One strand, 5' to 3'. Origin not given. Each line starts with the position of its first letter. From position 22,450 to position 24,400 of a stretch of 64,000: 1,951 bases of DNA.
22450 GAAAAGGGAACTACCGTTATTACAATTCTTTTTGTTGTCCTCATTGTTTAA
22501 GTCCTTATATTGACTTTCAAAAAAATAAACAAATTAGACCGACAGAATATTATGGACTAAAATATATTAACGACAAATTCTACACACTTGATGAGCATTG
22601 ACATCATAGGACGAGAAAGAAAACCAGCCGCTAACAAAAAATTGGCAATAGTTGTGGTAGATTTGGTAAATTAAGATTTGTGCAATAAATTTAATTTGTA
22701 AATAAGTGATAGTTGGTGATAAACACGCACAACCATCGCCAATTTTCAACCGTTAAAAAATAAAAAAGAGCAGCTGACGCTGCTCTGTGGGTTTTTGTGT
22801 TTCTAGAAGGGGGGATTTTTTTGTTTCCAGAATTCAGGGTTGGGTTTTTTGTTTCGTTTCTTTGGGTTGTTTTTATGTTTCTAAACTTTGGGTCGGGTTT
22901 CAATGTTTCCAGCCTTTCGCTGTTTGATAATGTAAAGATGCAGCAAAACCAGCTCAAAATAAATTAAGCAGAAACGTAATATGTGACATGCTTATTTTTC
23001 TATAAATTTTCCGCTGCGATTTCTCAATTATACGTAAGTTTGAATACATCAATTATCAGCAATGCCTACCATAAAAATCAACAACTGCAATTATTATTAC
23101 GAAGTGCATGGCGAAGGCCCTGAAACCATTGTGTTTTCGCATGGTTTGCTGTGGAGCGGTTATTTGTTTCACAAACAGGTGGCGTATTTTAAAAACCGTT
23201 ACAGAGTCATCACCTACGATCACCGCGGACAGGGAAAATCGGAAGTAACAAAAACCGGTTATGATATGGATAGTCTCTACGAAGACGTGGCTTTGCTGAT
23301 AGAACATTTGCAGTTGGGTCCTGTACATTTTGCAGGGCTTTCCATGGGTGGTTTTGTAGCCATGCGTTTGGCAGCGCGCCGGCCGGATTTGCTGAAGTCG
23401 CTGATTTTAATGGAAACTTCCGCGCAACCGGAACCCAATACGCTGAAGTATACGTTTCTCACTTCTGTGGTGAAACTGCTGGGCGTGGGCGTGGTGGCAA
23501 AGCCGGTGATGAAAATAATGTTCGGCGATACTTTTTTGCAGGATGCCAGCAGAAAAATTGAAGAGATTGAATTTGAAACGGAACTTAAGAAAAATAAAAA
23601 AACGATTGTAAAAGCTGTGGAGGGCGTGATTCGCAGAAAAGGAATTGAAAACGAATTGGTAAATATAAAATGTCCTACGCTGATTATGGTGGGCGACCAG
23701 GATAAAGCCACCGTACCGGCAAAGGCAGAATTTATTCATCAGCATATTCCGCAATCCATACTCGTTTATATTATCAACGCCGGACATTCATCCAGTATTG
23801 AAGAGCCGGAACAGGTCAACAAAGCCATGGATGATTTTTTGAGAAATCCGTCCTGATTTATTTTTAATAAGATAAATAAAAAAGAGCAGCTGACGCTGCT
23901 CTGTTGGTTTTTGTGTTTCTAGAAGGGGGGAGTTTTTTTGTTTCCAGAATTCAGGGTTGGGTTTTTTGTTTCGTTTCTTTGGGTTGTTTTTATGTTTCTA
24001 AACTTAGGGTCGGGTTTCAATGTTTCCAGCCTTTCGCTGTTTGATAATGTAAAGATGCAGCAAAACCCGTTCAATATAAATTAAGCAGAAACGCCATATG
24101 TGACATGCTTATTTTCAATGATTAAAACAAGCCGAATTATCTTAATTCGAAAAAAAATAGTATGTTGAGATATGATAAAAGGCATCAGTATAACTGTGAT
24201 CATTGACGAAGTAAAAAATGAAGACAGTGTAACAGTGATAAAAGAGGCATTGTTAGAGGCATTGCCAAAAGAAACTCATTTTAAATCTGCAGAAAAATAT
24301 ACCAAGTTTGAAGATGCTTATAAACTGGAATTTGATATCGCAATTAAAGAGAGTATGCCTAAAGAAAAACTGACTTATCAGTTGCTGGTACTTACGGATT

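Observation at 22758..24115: Near-identical ~235-bp direct repeats bracket a single alpha/beta-hydrolase gene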

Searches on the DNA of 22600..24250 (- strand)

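Call 10: search_rna_families(source=window, start=22600, end=24250, threshold=evalue, max_evalue=10, show_alignments=2)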
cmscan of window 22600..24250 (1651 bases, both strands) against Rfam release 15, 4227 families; matches with E-value up to 10: 12.
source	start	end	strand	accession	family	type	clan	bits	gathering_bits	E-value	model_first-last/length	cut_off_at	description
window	22746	22802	+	RF01722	Pyrobac-1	Gene; sRNA;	-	20.5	40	0.96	1-60/60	no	Pyrobac-1 RNA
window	22695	22790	+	RF02747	FtrA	Gene; sRNA;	-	20.4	134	5.7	1-111/111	no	Francisella sRNA A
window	23839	23913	+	RF02059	STnc50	Gene; sRNA;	-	17.7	55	9.3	1-84/84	no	Salmonella enterica sRNA STnc40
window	22759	22857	+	RF00558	L20_leader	Cis-reg; leader;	-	16.5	58.7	4.3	1-127/127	no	Ribosomal protein L20 leader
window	22926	23033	-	RF04246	MIR169_8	Gene; miRNA;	CL00098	16.5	107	9.3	1-137/137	no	MIR169_8 microRNA precursor family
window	22643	22741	-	RF03694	mir-266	Gene; miRNA;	-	16.4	80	8.3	1-83/83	no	mir-266 microRNA precursor family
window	23875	23945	+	RF00558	L20_leader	Cis-reg; leader;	-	16.2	58.7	5.2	1-127/127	no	Ribosomal protein L20 leader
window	23798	23859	-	RF01952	SOX2OT_exon2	Gene; lncRNA;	-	15.9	45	1.1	1-69/69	no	SOX2 overlapping transcript exon 2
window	22636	22744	-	RF00019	Y_RNA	Gene;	-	15.5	38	8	1-96/96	no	Y RNA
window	23026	23095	-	RF00284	SNORD74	Gene; snRNA; snoRNA; CD-box;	CL00069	14.9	41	6.6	1-80/80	no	Small nucleolar RNA SNORD74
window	23495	23548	+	RF00284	SNORD74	Gene; snRNA; snoRNA; CD-box;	CL00069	14.6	41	7.8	1-80/80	no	Small nucleolar RNA SNORD74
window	22764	22827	-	RF01394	isrK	Gene; sRNA;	-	14.1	50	4.6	1-77/77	no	isrK Hfq binding RNA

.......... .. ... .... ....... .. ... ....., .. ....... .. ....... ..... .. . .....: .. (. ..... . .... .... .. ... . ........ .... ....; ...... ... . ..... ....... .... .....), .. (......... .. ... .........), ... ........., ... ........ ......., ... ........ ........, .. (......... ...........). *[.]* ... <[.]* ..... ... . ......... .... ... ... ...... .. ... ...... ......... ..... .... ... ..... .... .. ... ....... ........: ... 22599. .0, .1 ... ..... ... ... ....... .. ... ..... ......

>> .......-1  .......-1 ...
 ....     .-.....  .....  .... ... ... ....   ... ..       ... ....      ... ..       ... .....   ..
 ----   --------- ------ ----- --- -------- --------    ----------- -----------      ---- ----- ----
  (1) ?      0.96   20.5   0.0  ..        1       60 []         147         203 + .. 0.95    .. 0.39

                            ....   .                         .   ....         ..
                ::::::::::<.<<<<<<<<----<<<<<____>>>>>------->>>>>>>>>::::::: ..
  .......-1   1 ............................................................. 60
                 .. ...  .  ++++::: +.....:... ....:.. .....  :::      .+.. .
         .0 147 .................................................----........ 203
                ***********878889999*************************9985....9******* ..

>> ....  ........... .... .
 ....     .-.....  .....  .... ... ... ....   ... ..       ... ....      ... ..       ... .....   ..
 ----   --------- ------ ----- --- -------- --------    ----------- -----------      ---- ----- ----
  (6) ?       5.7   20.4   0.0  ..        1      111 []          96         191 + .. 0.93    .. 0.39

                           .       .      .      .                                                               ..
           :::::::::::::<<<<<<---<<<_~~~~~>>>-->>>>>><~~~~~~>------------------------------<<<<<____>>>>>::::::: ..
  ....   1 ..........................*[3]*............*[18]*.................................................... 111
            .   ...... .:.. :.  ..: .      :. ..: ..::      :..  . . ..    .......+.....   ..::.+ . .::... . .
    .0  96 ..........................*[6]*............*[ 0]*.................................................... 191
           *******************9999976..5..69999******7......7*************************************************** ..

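Call 46: build_rna_model(alignment_id=A4)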
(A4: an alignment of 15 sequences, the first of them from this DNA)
Model R1 built from alignment A4 (15 sequences, 246 columns); structure: RNAalifold consensus.
model positions 244; base pairs 21; branch points 3; effective number of sequences 1.2; information 0.589 bits per position. Calibrated on 0.2 Mb of random sequence (short: E-values are rough).
structure used (alignment columns):
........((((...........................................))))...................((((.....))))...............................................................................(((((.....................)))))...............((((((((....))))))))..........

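Call 47: search_with_rna_model(model_id=R1, sources=[window, L001, L008, L009, L010, L011, L012, L013, L014, L015, L016, L017, L018], max_evalue=5)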
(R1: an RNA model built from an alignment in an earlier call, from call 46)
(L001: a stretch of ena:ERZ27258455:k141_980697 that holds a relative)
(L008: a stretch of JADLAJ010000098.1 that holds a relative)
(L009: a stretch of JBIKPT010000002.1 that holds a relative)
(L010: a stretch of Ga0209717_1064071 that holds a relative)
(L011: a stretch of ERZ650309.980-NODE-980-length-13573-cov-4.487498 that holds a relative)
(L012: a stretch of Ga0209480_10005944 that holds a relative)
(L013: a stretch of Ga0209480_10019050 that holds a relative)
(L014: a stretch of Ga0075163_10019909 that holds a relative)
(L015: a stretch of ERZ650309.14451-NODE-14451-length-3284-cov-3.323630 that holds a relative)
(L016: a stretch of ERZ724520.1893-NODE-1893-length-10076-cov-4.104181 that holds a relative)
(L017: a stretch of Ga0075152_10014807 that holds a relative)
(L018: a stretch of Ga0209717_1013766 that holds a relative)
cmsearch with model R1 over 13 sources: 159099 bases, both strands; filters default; matches with E-value up to 5: 45.
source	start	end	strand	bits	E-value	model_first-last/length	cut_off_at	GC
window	22757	23000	-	309.4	1.8e-77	1-244/244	no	0.36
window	23873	24117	-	308.8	2.5e-77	1-244/244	no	0.37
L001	10812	11056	-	308.8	2.5e-77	1-244/244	no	0.37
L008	840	1085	-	306.3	1.1e-76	1-244/244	no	0.37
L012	4375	4619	+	303.4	6.2e-76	1-244/244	no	0.37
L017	1123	1367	+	303.4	6.2e-76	1-244/244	no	0.37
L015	1880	2124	-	302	1.5e-75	1-244/244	no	0.36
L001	9696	9939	-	300.7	3.2e-75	1-244/244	no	0.36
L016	8107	8351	+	299.5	6.4e-75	1-244/244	no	0.36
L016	9224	9466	+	299.1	8.3e-75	1-244/244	no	0.36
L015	2996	3239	-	295.7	6e-74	1-244/244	no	0.36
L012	5490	5734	+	291.4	7.7e-73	1-244/244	no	0.34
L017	2238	2482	+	291.4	7.7e-73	1-244/244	no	0.34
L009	1741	1978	-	274.4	1.8e-68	1-244/244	no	0.36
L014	999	1237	-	273.4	3.2e-68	1-244/244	no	0.35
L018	97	335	+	264.7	5.6e-66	1-244/244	no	0.35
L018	1196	1414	+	234.2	4e-58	1-244/244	no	0.35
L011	1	171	-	202.4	5.7e-50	1-170/244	3'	0.37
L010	1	153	+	155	8.8e-38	67-244/244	5'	0.36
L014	1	138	-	152.9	3.1e-37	1-138/244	3'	0.3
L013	3447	3578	-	131.5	9.9e-32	88-244/244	5'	0.39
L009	6721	6874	-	15.2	0.08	1-244/244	no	0.31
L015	566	689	+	14.5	0.12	1-244/244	no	0.3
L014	995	1028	+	13.1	0.28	201-234/244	no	0.35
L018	306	339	-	13.1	0.28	201-234/244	no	0.35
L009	3044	3226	+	13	0.29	1-244/244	no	0.36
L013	3387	3490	+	12.1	0.49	1-244/244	no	0.29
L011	8429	8544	-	11.4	0.76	1-244/244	no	0.38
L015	2634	2739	+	11.2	0.84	1-244/244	no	0.31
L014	3647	3783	-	11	0.97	1-244/244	no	0.33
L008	478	583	+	10.8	1.1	1-244/244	no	0.33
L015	3244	3284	+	10.7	1.1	1-54/244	3'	0.17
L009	4383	4519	-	10.7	1.1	1-244/244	no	0.34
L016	8609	8714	-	10.1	1.6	1-244/244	no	0.3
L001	10449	10554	+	10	1.7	1-244/244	no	0.32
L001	10808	10841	+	9.8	2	200-234/244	no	0.38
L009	5271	5423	+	9.4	2.4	1-244/244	no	0.33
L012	4590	4618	-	9.1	2.9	206-234/244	no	0.41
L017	1338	1366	-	9.1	2.9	206-234/244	no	0.41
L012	4876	4981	-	8.9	3.2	1-244/244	no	0.33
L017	1624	1729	-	8.9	3.2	1-244/244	no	0.33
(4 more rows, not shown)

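Call 59: search_dna_similar(query=window:22757-22999:+, collection=plasmids, mode=distant, max_rows=8)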
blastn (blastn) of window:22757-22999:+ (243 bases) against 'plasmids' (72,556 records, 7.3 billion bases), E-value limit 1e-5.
No match.

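Call 60: search_dna_similar(query=window:22757-22999:+, collection=phages, mode=distant, max_rows=8)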
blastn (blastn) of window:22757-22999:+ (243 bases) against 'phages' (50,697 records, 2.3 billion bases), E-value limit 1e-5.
No match.

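Call 66: search_with_rna_model(model_id=R1, sources=[L021, L022, L023, L024, L025, L026, L027, L028, L029, L030, L031, L019, L020], max_evalue=1)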
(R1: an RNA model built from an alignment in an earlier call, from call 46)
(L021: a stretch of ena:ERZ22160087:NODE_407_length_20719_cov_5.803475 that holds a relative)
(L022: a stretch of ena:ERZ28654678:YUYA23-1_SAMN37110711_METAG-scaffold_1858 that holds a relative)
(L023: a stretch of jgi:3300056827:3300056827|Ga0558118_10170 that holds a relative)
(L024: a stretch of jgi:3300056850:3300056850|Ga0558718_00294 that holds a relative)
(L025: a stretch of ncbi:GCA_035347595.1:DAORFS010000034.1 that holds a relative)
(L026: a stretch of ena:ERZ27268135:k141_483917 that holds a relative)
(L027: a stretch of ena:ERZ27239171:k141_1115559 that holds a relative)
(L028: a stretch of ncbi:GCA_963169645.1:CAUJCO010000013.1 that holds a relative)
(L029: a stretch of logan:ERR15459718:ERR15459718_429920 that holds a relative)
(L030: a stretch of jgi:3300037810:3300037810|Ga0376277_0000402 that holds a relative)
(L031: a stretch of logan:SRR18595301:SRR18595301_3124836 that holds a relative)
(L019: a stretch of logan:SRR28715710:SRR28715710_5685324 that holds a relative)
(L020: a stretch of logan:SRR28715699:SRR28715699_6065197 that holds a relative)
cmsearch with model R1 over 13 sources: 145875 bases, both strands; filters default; matches with E-value up to 1: 29.
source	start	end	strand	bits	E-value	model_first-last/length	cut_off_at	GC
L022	6126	6364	-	274.1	1.9e-68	1-244/244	no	0.35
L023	6126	6364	-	270.8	1.4e-67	1-244/244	no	0.34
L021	6126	6364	-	270.2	2e-67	1-244/244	no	0.35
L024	6123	6361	-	269.5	3.1e-67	1-244/244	no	0.34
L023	5047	5265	-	234.2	3.7e-58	1-244/244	no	0.35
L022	5047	5265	-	233.6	5.2e-58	1-244/244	no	0.35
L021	5047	5265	-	232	1.3e-57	1-244/244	no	0.34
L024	5038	5256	-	231.5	1.7e-57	1-244/244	no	0.35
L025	6676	6893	-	90.1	4e-21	1-244/244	no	0.31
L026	6676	6893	-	90.1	4e-21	1-244/244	no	0.31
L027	6676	6893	-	90.1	4e-21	1-244/244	no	0.31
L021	11572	11701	+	16.7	0.03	1-244/244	no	0.28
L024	11583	11712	+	16.7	0.03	1-244/244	no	0.28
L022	11577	11706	+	16.7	0.03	1-244/244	no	0.28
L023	7435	7616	+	16.7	0.031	1-244/244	no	0.35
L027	6676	6705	+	13.9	0.15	205-234/244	no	0.4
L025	6676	6705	+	13.9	0.15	205-234/244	no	0.4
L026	6676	6705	+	13.9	0.15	205-234/244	no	0.4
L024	7435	7616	+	13.8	0.17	1-244/244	no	0.36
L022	7435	7616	+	13.5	0.19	1-244/244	no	0.35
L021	6122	6155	+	13.1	0.26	201-234/244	no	0.35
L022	6122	6155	+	13.1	0.26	201-234/244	no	0.35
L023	6122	6155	+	13.1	0.26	201-234/244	no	0.35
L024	6119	6152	+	13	0.27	201-234/244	no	0.35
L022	4987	5090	+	12.1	0.45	1-244/244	no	0.29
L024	4978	5081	+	12.1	0.45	1-244/244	no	0.29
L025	5694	5792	-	12.1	0.45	1-244/244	no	0.34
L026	5694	5792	-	12.1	0.45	1-244/244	no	0.34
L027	5694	5792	-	12.1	0.45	1-244/244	no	0.34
